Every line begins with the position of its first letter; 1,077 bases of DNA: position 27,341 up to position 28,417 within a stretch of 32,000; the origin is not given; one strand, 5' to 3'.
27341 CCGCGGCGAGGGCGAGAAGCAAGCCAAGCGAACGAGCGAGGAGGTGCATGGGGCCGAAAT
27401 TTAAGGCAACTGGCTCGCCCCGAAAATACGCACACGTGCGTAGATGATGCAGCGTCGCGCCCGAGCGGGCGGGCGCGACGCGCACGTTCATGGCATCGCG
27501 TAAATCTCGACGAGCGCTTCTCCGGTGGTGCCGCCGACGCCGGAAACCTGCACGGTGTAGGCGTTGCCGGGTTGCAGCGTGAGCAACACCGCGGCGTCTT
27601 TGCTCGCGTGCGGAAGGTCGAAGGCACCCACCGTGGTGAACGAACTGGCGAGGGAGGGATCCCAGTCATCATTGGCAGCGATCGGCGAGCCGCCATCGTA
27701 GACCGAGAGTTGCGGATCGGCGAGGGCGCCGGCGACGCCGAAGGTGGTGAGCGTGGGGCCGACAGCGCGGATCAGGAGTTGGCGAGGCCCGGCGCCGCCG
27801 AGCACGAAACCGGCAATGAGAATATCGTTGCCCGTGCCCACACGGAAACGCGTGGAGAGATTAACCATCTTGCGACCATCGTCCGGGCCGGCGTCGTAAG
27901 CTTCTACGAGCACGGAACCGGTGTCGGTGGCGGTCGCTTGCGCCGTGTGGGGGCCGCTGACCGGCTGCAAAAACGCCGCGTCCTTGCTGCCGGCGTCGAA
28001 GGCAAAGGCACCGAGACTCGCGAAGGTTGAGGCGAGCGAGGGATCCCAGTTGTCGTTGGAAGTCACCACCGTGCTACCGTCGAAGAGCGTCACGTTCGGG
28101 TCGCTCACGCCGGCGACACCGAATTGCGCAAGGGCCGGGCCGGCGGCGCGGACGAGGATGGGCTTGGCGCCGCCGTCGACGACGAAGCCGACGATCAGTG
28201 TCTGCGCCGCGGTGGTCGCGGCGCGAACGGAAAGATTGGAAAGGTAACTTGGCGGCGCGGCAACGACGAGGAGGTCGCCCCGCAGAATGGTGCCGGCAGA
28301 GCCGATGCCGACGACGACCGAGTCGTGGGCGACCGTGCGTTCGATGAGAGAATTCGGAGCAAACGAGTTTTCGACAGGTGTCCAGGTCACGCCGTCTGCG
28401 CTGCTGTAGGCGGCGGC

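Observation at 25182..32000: Candidate undescribed unit: hybrid HK, REC-PAS-LuxR regulator, then two paralogous secreted propeller proteins sharing one upstream operator-like element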

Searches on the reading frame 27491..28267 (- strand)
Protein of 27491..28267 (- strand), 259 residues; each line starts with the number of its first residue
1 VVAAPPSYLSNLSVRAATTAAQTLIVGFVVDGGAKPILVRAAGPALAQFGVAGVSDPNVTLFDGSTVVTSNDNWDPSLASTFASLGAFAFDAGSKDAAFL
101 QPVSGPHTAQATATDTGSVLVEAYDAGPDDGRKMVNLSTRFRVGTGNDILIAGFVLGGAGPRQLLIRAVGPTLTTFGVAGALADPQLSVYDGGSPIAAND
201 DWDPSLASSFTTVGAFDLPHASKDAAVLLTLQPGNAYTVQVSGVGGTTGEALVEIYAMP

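Call 57: predict_structure(alignment_id=A1)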
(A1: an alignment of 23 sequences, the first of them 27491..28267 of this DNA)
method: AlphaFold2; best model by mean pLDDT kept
length: 259 residues; sequences in the alignment: 23
mean_pLDDT: 94.8   pTM: 0.90
mean pLDDT of the five models: 94.8, 91.7, 91.6, 90.5, 89.1
residues with pLDDT >= 90: 234; 70-90: 23; 50-70: 2; < 50: 0
segments of 3 or more residues with pLDDT < 50: none
pLDDT, mean of each block of 10 residues (from residue 1): 80 91 95 96 96 97 98 94 92 96 98 96 94 95 93 93 97 97 98 96 95 95 96 96 96 97
secondary structure, 60 per line:
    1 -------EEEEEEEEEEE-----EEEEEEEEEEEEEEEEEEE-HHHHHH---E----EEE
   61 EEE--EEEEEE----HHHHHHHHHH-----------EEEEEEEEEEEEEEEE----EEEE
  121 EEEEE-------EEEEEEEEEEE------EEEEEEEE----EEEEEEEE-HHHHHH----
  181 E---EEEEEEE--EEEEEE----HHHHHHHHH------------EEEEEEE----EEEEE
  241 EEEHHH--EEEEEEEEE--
elements in order: E8-18 E24-42 H44-49 E58-63 E66-71 H76-85 E97-112 E117-125 E133-143 E150-157 E162-169 H171-176 E185-191 E194-199 H204-212 E225-231 E236-243 E249-257

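Call 61: fold_search(model_id=the predicted structure, library=pdb)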
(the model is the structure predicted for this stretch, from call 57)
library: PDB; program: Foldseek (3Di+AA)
matches with E <= 10: 1563; with E <= 0.001: 58
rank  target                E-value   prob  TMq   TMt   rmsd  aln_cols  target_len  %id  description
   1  3ks7_B                1.4e-07  0.96  0.25  0.18  19.3       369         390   10  Crystal structure of Putative Peptide:N-glycosidase F (PNGase F) (YP_210507.1) from Bacteroides fragilis NCTC 9343 at  (released 2009-12-15)
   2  9eva_A                1.7e-07  1.00  0.28  0.13  14.8       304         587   13  3DFlex refinement of the CryoEM structure of DeCLIC nanodisc with 10mM calcium (released 2025-04-09)
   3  3ks7_A                2.4e-07  0.93  0.24  0.18  19.1       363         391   11  Crystal structure of Putative Peptide:N-glycosidase F (PNGase F) (YP_210507.1) from Bacteroides fragilis NCTC 9343 at  (released 2009-12-15)
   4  9eva_D                3.6e-07  1.00  0.28  0.14  14.8       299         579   14  3DFlex refinement of the CryoEM structure of DeCLIC nanodisc with 10mM calcium (released 2025-04-09)
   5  9fth_A                5.1e-07  1.00  0.29  0.13  15.2       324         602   12  Open conformation of the pentameric ligand-gated ion channel, DeCLIC at pH 5 with 10mM Ca2+ (released 2024-09-11)
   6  3ks7_D                1.4e-06  0.75  0.21  0.16  19.5       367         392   10  Crystal structure of Putative Peptide:N-glycosidase F (PNGase F) (YP_210507.1) from Bacteroides fragilis NCTC 9343 at  (released 2009-12-15)
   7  5iku                  5.8e-06  0.99  0.27  0.28  16.0       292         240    7  Crystal structure of the Hathewaya histolytica ColG tandem collagen-binding domain s3as3b in the presence of calcium at  (released 2017-03-15)
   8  8uai_C                7.7e-06  0.75  0.21  0.15  16.5       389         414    6  Crystal structure of hetero hexameric hazelnut allergen Cor a 9 (released 2024-05-15)
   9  8ah3                  1.0e-05  0.85  0.23  0.18  15.2       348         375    9  DG04279 glycoside hydrolase family 172 (released 2023-08-16)
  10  7kwb_B                1.3e-05  0.91  0.25  0.18  20.4       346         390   10  Surface glycan-binding protein B from Bacteroides thetaiotaomicron (released 2021-02-17)
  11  4qaw_D                1.3e-05  0.80  0.22  0.12  17.2       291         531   10  Structure of modular Xyn30D from Paenibacillus barcinonensis (released 2014-10-08)
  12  4kq7_A                1.4e-05  0.72  0.22  0.18  16.6       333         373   11  Crystal structure of a DUF2961 family protein (BACUNI_00161) from Bacteroides uniformis ATCC 8492 at 1.62 A resolution (released 2013-07-17)
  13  8h2i_bE               1.5e-05  0.82  0.23  0.17  17.6       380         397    8  Near-atomic structure of five-fold averaged PBCV-1 capsid (released 2022-11-16)
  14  4r4z_A                1.5e-05  0.75  0.25  0.14  18.4       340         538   10  Structure of PNGF-II in P21 space group (released 2015-01-28)
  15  4qhb_A                1.8e-05  0.41  0.20  0.15  21.1       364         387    9  Crystal structure of a putative hydrolase (BVU_2763) from Bacteroides vulgatus ATCC 8482 at 2.44 A resolution (released 2014-06-18)
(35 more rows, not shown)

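Call 86: search_protein_representatives(alignment_id=A1)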
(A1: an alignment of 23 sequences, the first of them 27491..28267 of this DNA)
Query: 23 sequences, 271 profile positions. Proteins with E-value up to 0.001 (for the whole library): 19300; up to 1e-10: 16232; up to 1e-30: 10993. The best 150 are listed.
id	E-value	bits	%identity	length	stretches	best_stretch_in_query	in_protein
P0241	3.9e-222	751.0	-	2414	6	3-271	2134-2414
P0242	4.3e-169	577.1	-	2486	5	122-271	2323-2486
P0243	1.5e-155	532.7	-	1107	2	4-271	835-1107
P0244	3.9e-155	531.3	-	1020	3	5-270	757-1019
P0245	5.6e-152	520.9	-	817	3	6-271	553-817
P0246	2.2e-146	502.6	-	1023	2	5-270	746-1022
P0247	8.4e-143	490.9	-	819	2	5-271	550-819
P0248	1.3e-142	490.2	-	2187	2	8-271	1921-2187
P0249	4.0e-141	485.3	-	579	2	3-271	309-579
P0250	4.3e-141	485.2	-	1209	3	8-271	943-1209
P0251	3.0e-139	479.2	-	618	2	7-270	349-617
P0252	1.0e-138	477.5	-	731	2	3-271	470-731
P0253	2.2e-138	476.4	-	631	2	4-271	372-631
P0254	1.5e-137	473.7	-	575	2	10-270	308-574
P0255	1.0e-136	470.9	-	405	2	5-271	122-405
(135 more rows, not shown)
